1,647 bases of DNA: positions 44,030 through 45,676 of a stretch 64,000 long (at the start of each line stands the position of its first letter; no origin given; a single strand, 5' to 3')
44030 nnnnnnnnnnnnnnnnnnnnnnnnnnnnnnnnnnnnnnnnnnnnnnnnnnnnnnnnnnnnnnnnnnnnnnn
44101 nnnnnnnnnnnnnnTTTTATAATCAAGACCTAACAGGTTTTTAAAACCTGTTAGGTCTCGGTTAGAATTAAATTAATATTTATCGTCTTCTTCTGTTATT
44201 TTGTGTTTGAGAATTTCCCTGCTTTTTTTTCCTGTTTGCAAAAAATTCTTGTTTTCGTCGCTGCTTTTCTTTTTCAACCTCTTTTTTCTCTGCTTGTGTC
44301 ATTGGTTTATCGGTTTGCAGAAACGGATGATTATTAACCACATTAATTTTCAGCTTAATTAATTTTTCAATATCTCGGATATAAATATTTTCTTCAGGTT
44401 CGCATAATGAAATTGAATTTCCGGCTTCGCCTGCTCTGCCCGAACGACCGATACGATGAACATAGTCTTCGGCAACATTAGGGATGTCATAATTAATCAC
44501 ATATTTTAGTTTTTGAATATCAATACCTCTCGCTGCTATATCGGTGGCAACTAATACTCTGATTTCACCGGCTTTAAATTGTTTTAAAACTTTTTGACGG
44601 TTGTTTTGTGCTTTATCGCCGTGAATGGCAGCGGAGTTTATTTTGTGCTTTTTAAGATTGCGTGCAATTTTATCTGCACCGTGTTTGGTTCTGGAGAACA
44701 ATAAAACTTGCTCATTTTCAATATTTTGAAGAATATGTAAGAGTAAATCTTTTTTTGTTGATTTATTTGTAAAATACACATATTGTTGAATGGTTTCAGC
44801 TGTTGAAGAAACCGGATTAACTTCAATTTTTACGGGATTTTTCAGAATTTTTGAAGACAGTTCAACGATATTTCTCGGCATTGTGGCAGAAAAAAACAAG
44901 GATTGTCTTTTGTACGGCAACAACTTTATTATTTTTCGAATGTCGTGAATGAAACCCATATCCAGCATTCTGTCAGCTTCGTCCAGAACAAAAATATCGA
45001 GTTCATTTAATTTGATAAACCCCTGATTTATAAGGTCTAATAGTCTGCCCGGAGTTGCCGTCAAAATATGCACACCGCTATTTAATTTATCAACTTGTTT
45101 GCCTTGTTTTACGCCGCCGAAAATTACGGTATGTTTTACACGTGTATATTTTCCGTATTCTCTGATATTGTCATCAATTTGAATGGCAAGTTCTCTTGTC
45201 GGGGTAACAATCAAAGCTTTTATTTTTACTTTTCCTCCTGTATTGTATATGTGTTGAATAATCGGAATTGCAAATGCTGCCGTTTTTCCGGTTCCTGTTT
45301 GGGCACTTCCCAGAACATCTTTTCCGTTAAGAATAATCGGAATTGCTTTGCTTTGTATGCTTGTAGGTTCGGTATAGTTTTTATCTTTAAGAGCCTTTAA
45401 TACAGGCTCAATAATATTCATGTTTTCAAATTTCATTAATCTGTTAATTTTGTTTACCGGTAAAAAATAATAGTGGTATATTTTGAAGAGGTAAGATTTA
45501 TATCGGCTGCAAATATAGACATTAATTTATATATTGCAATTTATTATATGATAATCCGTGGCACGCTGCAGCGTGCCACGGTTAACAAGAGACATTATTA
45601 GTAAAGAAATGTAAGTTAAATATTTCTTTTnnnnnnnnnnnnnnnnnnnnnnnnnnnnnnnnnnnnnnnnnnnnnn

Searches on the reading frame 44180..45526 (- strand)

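Call 41: search_protein_families(library=pfam, proteins=[window:44180-45526:-], max_evalue=0.01)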
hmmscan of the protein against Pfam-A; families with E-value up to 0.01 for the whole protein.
window:44180-45526:- (448 aa): 6 families
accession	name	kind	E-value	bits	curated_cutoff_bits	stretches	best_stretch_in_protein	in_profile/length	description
PF00270.35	DEAD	-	8.6e-54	182.2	26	1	55-222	1-166/167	DEAD/DEAH box helicase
PF00271.37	Helicase_C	-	5.5e-32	110.7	23.5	1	258-366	2-110/110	Helicase conserved C-terminal domain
PF13307.12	Helicase_C_2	-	5e-05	23.8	25.3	1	265-349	4-94/170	Helicase C-terminal domain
PF16203.11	ERCC3_RAD25_C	-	0.00042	20.1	27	1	249-346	39-131/248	ERCC3/RAD25/XPB C-terminal helicase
PF13245.12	AAA_19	-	0.00082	20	25.1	0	58-191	1-105/134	AAA domain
PF13401.12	AAA_22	-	0.00096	19.9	27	0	243-317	34-104/130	AAA domain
